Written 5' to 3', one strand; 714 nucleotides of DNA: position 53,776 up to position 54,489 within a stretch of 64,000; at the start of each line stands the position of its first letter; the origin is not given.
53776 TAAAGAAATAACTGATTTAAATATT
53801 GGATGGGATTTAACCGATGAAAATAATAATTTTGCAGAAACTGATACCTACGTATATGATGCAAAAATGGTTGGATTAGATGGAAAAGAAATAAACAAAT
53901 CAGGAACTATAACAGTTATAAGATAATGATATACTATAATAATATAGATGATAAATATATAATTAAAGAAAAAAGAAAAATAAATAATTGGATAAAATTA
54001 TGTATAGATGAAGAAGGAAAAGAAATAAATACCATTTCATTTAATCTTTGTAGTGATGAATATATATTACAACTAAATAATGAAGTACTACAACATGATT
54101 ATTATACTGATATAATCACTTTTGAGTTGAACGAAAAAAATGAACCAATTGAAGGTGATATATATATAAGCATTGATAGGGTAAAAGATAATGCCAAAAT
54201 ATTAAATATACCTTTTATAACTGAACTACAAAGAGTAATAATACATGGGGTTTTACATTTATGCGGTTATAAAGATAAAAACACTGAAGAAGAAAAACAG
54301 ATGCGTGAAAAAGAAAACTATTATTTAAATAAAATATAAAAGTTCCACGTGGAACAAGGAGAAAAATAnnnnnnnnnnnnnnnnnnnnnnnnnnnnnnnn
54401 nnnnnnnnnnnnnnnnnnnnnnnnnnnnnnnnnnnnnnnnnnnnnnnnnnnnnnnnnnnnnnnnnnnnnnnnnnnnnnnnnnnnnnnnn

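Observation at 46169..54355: Locally over-represented palindrome family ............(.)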

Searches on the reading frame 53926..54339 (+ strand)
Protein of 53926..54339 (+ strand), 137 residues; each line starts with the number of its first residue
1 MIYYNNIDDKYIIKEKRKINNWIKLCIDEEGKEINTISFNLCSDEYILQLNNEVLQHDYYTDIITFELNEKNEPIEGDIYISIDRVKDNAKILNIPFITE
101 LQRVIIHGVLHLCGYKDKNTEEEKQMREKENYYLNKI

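Call 12: search_protein_families(library=ncbifam, proteins=[window:53926-54339:+], max_evalue=0.00001)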
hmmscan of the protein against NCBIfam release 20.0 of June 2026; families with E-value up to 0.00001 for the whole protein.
window:53926-54339:+ (137 aa): 2 families
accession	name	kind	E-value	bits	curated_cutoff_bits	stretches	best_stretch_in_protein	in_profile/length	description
TIGR00043.2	TIGR00043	equivalog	1.5e-30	105.8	45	1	15-136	11-141/146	rRNA maturation RNase YbeY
NF010570.0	PRK13963.1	equivalog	5.7e-11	42.2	274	1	10-130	129-247/261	rRNA maturation RNase YbeY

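Call 13: search_protein_families(library=pfam, proteins=[window:53926-54339:+], max_evalue=0.00001)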
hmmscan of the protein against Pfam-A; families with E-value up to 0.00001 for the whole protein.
window:53926-54339:+ (137 aa): 1 family
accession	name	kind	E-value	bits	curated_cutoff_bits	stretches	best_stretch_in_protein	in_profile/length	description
PF02130.23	YbeY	-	4.2e-29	101.5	25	1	14-136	6-128/129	Endoribonuclease YbeY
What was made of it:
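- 53926..54339 (+): ybeY, the rRNA maturation RNase gene, immediately upstream of the intergenic parS. TIGR00043 and PF02130 (calls 12, 13).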

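Call 14: find_encoding_contigs(protein=window:53926-54339:+, flank=10000, max_places=10)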
Protein window:53926-54339:+ (137 aa): 8 contigs read that carry it; 3 places shown.
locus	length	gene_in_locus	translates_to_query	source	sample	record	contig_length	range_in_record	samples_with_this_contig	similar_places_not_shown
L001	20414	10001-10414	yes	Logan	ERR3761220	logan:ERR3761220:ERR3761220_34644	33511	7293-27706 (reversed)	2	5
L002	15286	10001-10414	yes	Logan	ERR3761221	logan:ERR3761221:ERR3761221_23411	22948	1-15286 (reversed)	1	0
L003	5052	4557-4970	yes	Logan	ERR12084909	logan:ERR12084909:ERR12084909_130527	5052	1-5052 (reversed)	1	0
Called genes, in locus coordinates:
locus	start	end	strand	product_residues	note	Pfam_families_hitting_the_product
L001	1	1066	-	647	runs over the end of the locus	PF07676:PD40 (faint), PF00691:OmpA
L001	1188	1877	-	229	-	PF00106:adh_short, PF08659:KR (weak), PF13561:adh_short_C2, PF23441:SDR, PF21777:SDR-like (faint)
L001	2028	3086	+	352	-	PF06580:His_kinase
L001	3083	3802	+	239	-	PF00072:Response_reg, PF04397:LytTR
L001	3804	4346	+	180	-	PF07609:DUF1572, PF12867:DinB_2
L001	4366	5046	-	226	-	PF00849:PseudoU_synth_2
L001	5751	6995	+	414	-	PF00675:Peptidase_M16, PF05193:Peptidase_M16_C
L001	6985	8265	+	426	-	PF00675:Peptidase_M16, PF05193:Peptidase_M16_C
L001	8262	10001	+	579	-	-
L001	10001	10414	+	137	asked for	PF02130:YbeY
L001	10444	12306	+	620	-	PF01134:GIDA, PF12831:FAD_oxidored (weak), PF21680:GIDA_C_1st, PF13932:SAM_GIDA_C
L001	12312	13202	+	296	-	PF02353:CMAS (faint), PF13489:Methyltransf_23, PF07021:MetW (weak), PF13847:Methyltransf_31, PF08241:Methyltransf_11, PF08242:Methyltransf_12, PF13649:Methyltransf_25 (weak)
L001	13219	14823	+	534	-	PF13205:Big_5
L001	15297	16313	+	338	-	PF02912:Phe_tRNA-synt_N, PF01409:tRNA-synt_2d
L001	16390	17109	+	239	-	PF00970:FAD_binding_6, PF00175:NAD_binding_1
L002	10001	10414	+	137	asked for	PF02130:YbeY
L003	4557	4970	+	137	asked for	PF02130:YbeY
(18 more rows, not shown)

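Call 15: find_homologous_proteins(query=window:53926-54339:+, max_evalue=1e-20)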
Query window:53926-54339:+ (137 aa): 7920 proteins with E <= 1e-20 among 8000 candidates; the best 120 are listed.
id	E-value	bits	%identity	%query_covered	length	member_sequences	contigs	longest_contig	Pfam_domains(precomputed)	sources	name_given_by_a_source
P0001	2.8e-83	295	100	100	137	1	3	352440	PF02130.25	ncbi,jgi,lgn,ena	jgi:probable rRNA maturation factor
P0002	2.8e-78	279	93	100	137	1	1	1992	PF02130.25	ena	-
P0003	1.7e-77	276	93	100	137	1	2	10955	PF02130.25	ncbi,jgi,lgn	jgi:probable rRNA maturation factor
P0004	1.7e-77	276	93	100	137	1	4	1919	PF02130.25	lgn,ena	-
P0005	1.8e-77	276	93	100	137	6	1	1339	PF02130.25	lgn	-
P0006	2.2e-77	276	91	100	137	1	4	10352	PF02130.25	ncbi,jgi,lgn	jgi:probable rRNA maturation factor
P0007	3.5e-77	275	91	100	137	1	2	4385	PF02130.25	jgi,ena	jgi:rRNA maturation RNase YbeY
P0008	4.0e-77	275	91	100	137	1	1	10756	PF02130.25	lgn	-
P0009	5.3e-77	275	91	100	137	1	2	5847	PF02130.25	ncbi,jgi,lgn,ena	jgi:rRNA maturation RNase YbeY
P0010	5.9e-77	274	93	100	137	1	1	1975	PF02130.25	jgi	jgi:probable rRNA maturation factor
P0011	6.2e-77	274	93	100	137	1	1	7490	PF02130.25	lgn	-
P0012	1.7e-76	273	92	100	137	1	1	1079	PF02130.25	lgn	-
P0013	4.5e-76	272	91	100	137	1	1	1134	PF02130.25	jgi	jgi:rRNA maturation RNase YbeY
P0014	4.7e-76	271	91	100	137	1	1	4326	PF02130.25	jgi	jgi:rRNA maturation RNase YbeY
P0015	7.4e-76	271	90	100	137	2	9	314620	PF02130.25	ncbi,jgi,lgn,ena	jgi:rRNA maturation RNase YbeY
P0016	9.8e-76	270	90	100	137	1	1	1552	PF02130.25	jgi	jgi:probable rRNA maturation factor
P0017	1.3e-75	270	89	100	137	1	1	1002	PF02130.25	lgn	-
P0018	1.8e-70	253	83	100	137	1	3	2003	PF02130.25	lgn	-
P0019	7.7e-70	251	85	100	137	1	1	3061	PF02130.25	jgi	jgi:rRNA maturation RNase YbeY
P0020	9.5e-70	251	85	100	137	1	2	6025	PF02130.25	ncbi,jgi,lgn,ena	jgi:probable rRNA maturation factor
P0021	4.4e-69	249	82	100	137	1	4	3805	PF02130.25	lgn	-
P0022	8.6e-69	248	84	100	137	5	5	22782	PF02130.25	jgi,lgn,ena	-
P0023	1.4e-68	247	83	100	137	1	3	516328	PF02130.25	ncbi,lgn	-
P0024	1.8e-68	247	84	100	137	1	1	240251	PF02130.25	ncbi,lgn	-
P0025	3.4e-68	246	83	100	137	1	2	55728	PF02130.25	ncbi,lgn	-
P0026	3.7e-68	246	84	100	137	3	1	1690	PF02130.25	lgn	-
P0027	6.9e-68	245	83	100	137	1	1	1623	PF02130.25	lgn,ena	-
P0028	1.2e-67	244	83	100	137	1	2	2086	PF02130.25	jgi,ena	jgi:rRNA maturation RNase YbeY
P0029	1.6e-67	244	82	100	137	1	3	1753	PF02130.25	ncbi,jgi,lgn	jgi:probable rRNA maturation factor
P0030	2.1e-67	243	83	100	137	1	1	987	PF02130.25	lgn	-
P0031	1.3e-66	241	81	100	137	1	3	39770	PF02130.25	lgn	-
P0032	2.9e-66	240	81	100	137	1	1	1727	PF02130.25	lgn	-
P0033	4.5e-66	239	80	100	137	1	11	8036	PF02130.25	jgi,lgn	jgi:rRNA maturation RNase YbeY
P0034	1.8e-63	231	78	100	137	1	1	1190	PF02130.25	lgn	-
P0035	1.7e-59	218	74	100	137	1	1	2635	PF02130.25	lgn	-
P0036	5.2e-59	216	74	100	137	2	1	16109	PF02130.25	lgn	-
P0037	7.5e-59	216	74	100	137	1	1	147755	PF02130.25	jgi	-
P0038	9.3e-57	209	72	99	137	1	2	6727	PF02130.25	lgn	-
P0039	9.5e-57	209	71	99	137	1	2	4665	PF02130.25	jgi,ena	jgi:rRNA maturation RNase YbeY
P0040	3.2e-56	207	71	99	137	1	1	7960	PF02130.25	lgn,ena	-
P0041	4.0e-56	207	72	100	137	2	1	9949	PF02130.25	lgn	-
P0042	4.1e-55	204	71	99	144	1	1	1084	PF02130.25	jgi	-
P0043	4.7e-55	203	71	99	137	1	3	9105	PF02130.25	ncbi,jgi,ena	jgi:probable rRNA maturation factor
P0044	6.9e-55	203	71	99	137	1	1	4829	PF02130.25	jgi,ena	jgi:rRNA maturation RNase YbeY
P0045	7.5e-55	203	71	99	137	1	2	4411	PF02130.25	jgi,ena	jgi:rRNA maturation RNase YbeY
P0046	1.2e-54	202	71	99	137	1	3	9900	PF02130.25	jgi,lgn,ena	jgi:rRNA maturation RNase YbeY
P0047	1.4e-54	202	71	99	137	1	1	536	PF02130.25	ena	-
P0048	4.0e-54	200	66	100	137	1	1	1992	PF02130.25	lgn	-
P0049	4.9e-54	200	69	99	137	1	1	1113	PF02130.25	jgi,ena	-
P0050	7.2e-54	200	67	100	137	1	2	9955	PF02130.25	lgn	-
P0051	1.6e-53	198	69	99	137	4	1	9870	PF02130.25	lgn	-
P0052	1.9e-53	198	69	100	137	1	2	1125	PF02130.25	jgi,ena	-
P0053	1.9e-53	198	71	99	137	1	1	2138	PF02130.25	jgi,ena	jgi:rRNA maturation RNase YbeY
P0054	2.2e-53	198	69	100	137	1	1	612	PF02130.25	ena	-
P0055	2.7e-53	198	70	99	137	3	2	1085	PF02130.25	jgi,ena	jgi:rRNA maturation RNase YbeY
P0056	3.1e-53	198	70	99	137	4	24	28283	PF02130.25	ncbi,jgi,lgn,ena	jgi:probable rRNA maturation factor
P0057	3.8e-53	197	70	99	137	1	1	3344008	PF02130.25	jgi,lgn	jgi:probable rRNA maturation factor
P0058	4.3e-53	197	70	99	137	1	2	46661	PF02130.25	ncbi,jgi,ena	jgi:probable rRNA maturation factor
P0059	4.6e-53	197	69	99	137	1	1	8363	PF02130.25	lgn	-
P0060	4.7e-53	197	69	100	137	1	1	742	PF02130.25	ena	-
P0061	5.1e-53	197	72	100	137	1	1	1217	PF02130.25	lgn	-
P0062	5.2e-53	197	70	99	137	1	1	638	PF02130.25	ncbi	-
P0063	9.2e-53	196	66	100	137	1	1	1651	PF02130.25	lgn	-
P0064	1.3e-52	196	70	99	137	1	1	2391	PF02130.25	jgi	jgi:rRNA maturation RNase YbeY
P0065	1.4e-52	195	69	99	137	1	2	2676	PF02130.25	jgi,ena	jgi:rRNA maturation RNase YbeY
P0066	1.5e-52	195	70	99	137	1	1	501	PF02130.25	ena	-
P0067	2.0e-52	195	69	99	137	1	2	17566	PF02130.25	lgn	-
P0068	3.1e-52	194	69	99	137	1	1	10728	PF02130.25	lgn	-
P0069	5.0e-52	194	68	100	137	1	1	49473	PF02130.25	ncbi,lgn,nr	ncbi:MAG: rRNA maturation RNase YbeY [Bacteroidia bacterium]|nr:rRNA maturation RNase YbeY [Bacteroi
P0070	5.5e-52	194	69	99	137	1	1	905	PF02130.25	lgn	-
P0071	6.5e-52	193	68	99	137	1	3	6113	PF02130.25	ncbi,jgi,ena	-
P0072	7.1e-52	193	68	99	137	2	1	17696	PF02130.25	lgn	-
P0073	7.7e-52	193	70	99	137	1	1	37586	PF02130.25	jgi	jgi:probable rRNA maturation factor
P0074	7.9e-52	193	69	98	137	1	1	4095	PF02130.25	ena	-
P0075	1.0e-51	193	69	98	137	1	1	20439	PF02130.25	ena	-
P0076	1.2e-51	192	69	98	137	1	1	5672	PF02130.25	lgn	-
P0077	1.6e-51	192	69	99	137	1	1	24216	PF02130.25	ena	-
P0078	1.7e-51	192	69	98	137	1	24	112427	PF02130.25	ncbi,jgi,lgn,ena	-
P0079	1.8e-51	192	69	98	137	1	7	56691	PF02130.25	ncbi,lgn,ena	-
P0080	2.1e-51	192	69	98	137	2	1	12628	PF02130.25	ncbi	-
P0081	2.1e-51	192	68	99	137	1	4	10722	PF02130.25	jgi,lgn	-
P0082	2.2e-51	192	68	99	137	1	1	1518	PF02130.25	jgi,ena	-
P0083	3.8e-51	191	69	98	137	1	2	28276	PF02130.25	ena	-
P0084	4.6e-51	191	69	98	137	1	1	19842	PF02130.25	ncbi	-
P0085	7.0e-51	190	68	99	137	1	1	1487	PF02130.25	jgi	-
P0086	2.8e-50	188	68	99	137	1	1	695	PF02130.25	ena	-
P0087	4.1e-50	187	68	99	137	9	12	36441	PF02130.25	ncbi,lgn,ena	-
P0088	2.1e-49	185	64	100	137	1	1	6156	PF02130.25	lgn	-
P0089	4.6e-49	184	62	100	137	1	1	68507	PF02130.25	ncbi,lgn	-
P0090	4.7e-49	184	68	99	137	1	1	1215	PF02130.25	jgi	jgi:rRNA maturation RNase YbeY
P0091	6.0e-49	184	67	99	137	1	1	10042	PF02130.25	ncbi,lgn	ncbi:MAG: rRNA maturation RNase YbeY [Bacteroidia bacterium]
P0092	1.4e-48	182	66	100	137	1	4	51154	PF02130.25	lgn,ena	-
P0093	1.6e-48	182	64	100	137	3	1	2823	PF02130.25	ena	-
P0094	1.7e-48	182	66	100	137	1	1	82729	PF02130.25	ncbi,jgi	jgi:probable rRNA maturation factor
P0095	4.0e-48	181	63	99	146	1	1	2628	PF02130.25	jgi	jgi:probable rRNA maturation factor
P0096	4.6e-48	181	66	99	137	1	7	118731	PF02130.25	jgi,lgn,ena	-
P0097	7.1e-48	180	66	100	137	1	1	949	PF02130.25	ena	-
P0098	7.8e-48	180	65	99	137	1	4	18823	PF02130.25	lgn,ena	-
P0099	1.8e-47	179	61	100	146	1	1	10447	PF02130.25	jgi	jgi:probable rRNA maturation factor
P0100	2.1e-47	179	65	100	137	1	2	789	PF02130.25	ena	-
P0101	9.9e-47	177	61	100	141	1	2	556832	PF02130.25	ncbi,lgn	ncbi:MAG: rRNA maturation RNase YbeY [Bacteroidota bacterium]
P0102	1.1e-46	176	62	100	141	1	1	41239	PF02130.25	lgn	-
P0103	2.2e-46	175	61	99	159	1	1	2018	PF02130.25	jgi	jgi:rRNA maturation RNase YbeY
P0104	3.0e-46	175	67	94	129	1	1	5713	PF02130.25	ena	-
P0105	3.5e-46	175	63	98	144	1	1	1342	PF02130.25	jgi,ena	-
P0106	3.8e-46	175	66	96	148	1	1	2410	PF02130.25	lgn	-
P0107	5.2e-46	174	61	99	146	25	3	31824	PF02130.25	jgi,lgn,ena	jgi:rRNA maturation RNase YbeY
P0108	7.1e-46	174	60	99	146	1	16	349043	PF02130.25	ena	-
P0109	8.2e-46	174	60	99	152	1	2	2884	PF02130.25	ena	-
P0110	1.0e-45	173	61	99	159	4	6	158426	PF02130.25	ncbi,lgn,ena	-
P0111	1.5e-45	173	60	99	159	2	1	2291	PF02130.25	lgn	-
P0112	2.6e-45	172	61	99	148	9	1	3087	PF02130.25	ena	-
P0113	2.8e-45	172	60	99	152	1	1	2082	PF02130.25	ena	-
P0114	5.0e-45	171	61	99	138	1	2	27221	PF02130.25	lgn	-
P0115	2.1e-44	169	77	75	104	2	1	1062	PF02130.25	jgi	jgi:rRNA maturation RNase YbeY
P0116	3.8e-44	168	60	98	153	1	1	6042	PF02130.25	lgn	-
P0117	6.4e-44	167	58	98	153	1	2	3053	PF02130.25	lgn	-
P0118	1.4e-43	166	56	99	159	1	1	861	PF02130.25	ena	-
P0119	2.0e-43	166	57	98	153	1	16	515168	PF02130.25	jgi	jgi:probable rRNA maturation factor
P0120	2.2e-43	166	60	98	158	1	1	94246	PF02130.25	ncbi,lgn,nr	ncbi:MAG: rRNA maturation RNase YbeY [Bacteroidetes bacterium]|nr:MAG: rRNA maturation RNase YbeY [B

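Call 16: find_encoding_contigs(protein=P0015, flank=10000, max_places=3)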
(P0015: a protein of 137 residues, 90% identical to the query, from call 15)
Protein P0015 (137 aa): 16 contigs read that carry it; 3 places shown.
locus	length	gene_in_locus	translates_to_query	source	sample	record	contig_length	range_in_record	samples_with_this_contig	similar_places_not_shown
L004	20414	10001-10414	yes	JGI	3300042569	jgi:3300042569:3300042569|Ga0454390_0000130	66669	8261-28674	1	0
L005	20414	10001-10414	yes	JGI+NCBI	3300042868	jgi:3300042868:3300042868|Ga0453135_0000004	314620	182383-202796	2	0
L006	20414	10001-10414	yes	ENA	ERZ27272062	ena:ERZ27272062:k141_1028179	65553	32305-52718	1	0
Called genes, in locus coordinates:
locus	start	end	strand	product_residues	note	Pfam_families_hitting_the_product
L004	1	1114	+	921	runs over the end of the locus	PF25778:DUF7948, PF13585:CHU_C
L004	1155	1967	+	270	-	-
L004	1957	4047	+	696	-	PF12836:HHH_3 (faint)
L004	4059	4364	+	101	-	PF04447:dATP-dGTP_PPHyd, PF03819:MazG (weak)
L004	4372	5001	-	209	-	PF00849:PseudoU_synth_2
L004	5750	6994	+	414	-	PF00675:Peptidase_M16, PF05193:Peptidase_M16_C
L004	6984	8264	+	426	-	PF00675:Peptidase_M16, PF05193:Peptidase_M16_C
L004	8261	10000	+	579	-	-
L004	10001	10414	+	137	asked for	PF02130:YbeY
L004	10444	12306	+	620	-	PF01134:GIDA, PF07992:Pyr_redox_2 (faint), PF12831:FAD_oxidored (weak), PF21680:GIDA_C_1st, PF13932:SAM_GIDA_C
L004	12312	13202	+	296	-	PF13489:Methyltransf_23, PF07021:MetW (weak), PF13847:Methyltransf_31, PF08241:Methyltransf_11, PF08242:Methyltransf_12, PF13649:Methyltransf_25 (weak)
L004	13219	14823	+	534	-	PF13205:Big_5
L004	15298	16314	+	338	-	PF02912:Phe_tRNA-synt_N, PF01409:tRNA-synt_2d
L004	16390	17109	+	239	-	PF00970:FAD_binding_6, PF00175:NAD_binding_1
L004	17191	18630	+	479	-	PF00883:Peptidase_M17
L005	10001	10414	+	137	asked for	PF02130:YbeY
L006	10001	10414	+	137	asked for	PF02130:YbeY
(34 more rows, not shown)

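Call 17: find_encoding_contigs(protein=P0023, flank=10000, max_places=2)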
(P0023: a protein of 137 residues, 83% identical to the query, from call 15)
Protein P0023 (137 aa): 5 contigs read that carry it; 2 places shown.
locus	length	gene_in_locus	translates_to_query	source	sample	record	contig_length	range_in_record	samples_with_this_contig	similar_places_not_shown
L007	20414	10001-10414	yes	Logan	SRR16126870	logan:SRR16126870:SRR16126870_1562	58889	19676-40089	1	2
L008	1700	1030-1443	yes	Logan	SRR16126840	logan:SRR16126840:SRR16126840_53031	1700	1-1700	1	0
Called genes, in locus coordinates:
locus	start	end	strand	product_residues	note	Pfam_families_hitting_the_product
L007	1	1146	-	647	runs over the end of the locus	PF07676:PD40 (faint), PF00691:OmpA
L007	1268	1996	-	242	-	PF00106:adh_short, PF08659:KR (weak), PF13561:adh_short_C2, PF23441:SDR, PF21777:SDR-like (faint)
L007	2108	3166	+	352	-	PF06580:His_kinase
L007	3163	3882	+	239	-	PF00072:Response_reg, PF04397:LytTR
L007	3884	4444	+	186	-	PF07609:DUF1572, PF12867:DinB_2 (weak)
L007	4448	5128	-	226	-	PF00849:PseudoU_synth_2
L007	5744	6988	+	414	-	PF00675:Peptidase_M16, PF05193:Peptidase_M16_C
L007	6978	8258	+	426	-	PF00675:Peptidase_M16, PF05193:Peptidase_M16_C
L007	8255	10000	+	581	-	-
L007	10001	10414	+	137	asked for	PF02130:YbeY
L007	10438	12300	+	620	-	PF01134:GIDA, PF12831:FAD_oxidored (weak), PF21680:GIDA_C_1st, PF13932:SAM_GIDA_C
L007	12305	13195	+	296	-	PF13489:Methyltransf_23, PF07021:MetW (faint), PF13847:Methyltransf_31, PF08241:Methyltransf_11, PF08242:Methyltransf_12, PF13649:Methyltransf_25 (weak)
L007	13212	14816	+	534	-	PF13205:Big_5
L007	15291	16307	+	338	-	PF02912:Phe_tRNA-synt_N, PF01409:tRNA-synt_2d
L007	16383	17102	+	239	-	PF00970:FAD_binding_6, PF00175:NAD_binding_1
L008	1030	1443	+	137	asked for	PF02130:YbeY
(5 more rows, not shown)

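Call 18: find_encoding_contigs(protein=P0037, flank=10000, max_places=2)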
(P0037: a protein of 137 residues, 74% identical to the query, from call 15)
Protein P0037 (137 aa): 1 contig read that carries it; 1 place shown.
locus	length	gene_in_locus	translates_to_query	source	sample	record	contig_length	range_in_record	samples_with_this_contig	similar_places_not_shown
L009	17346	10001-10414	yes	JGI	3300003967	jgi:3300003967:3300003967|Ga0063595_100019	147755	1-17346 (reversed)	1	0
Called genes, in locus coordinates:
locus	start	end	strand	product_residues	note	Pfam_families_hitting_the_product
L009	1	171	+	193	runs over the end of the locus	-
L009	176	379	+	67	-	-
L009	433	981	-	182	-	PF01797:Y1_Tnp (weak)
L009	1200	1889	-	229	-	PF00106:adh_short, PF08659:KR, PF13561:adh_short_C2, PF23441:SDR, PF21777:SDR-like (faint)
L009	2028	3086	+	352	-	PF06580:His_kinase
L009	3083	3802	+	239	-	PF00072:Response_reg, PF04397:LytTR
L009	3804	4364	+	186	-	PF07609:DUF1572, PF12867:DinB_2 (faint)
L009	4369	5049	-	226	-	PF00849:PseudoU_synth_2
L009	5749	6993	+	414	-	PF00675:Peptidase_M16, PF05193:Peptidase_M16_C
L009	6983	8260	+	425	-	PF00675:Peptidase_M16, PF05193:Peptidase_M16_C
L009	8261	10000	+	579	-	-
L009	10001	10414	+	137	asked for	PF02130:YbeY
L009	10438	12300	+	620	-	PF01134:GIDA, PF12831:FAD_oxidored (weak), PF21680:GIDA_C_1st, PF13932:SAM_GIDA_C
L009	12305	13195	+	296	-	PF13489:Methyltransf_23, PF13847:Methyltransf_31, PF08241:Methyltransf_11, PF08242:Methyltransf_12, PF13649:Methyltransf_25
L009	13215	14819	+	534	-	PF13205:Big_5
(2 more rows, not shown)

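Call 19: find_encoding_contigs(protein=P0057, flank=10000, max_places=2)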
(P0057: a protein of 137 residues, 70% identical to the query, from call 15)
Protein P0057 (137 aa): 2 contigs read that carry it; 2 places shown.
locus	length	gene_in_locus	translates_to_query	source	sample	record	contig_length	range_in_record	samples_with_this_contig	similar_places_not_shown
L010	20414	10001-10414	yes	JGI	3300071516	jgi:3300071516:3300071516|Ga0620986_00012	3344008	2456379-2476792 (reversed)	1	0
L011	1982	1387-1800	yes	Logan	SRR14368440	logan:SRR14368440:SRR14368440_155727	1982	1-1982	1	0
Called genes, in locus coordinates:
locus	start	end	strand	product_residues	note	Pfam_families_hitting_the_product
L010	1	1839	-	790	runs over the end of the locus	PF07715:Plug, PF00593:TonB_dep_Rec_b-barrel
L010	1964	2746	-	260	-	PF00535:Glycos_transf_2, PF10111:Glyco_tranf_2_2 (weak), PF13641:Glyco_tranf_2_3, PF02709:Glyco_transf_7C (weak)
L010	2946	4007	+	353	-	PF06580:His_kinase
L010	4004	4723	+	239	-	PF00072:Response_reg, PF04397:LytTR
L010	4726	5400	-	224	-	PF00849:PseudoU_synth_2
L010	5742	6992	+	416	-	PF00675:Peptidase_M16, PF05193:Peptidase_M16_C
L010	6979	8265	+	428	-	PF00675:Peptidase_M16, PF05193:Peptidase_M16_C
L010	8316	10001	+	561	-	-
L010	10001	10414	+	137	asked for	PF02130:YbeY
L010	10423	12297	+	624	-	PF00890:FAD_binding_2 (faint), PF01134:GIDA, PF07992:Pyr_redox_2 (faint), PF12831:FAD_oxidored (weak), PF21680:GIDA_C_1st, PF13932:SAM_GIDA_C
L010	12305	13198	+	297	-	PF13489:Methyltransf_23, PF13649:Methyltransf_25 (weak), PF13847:Methyltransf_31, PF08241:Methyltransf_11, PF08242:Methyltransf_12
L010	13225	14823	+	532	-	PF13205:Big_5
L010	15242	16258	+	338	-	PF02912:Phe_tRNA-synt_N, PF01409:tRNA-synt_2d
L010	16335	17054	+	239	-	PF00970:FAD_binding_6, PF00175:NAD_binding_1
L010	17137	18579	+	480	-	PF00883:Peptidase_M17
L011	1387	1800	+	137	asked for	PF02130:YbeY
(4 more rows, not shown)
